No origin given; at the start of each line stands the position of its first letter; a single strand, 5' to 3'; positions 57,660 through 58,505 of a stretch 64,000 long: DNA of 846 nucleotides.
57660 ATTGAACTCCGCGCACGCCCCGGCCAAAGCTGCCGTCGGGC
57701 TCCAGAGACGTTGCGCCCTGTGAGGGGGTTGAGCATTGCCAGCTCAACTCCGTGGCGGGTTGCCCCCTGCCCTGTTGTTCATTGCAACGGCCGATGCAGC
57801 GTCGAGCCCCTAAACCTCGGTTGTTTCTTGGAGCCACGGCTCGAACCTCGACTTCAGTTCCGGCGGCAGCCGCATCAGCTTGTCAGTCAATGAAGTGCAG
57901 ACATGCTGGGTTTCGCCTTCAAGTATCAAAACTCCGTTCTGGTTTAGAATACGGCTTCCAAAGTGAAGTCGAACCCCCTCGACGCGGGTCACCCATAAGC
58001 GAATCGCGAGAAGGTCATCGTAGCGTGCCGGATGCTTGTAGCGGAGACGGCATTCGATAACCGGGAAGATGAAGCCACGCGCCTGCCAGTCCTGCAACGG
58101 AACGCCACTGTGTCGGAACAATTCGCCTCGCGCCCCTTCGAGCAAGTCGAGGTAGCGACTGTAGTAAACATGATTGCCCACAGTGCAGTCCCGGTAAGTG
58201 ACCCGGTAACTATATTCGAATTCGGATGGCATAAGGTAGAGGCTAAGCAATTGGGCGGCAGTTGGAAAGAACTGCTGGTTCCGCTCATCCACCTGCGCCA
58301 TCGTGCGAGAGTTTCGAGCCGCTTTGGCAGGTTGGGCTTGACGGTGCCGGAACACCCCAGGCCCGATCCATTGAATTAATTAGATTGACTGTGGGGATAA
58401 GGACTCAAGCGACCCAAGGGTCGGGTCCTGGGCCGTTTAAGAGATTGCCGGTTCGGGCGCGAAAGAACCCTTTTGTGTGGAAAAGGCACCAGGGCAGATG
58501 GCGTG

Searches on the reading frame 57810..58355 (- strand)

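Call 44: search_protein_families(library=pfam, proteins=[window:57810-58355:-], max_evalue=0.000001)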
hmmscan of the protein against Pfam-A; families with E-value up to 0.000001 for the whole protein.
window:57810-58355:- (181 aa): 2 families
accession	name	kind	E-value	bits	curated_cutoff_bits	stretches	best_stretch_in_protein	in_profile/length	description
PF13279.12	4HBT_2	-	2.1e-15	57.7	25.5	1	52-171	1-122/122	Thioesterase-like superfamily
PF03061.28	4HBT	-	3.3e-10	40.6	20.6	1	61-143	2-77/79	Thioesterase superfamily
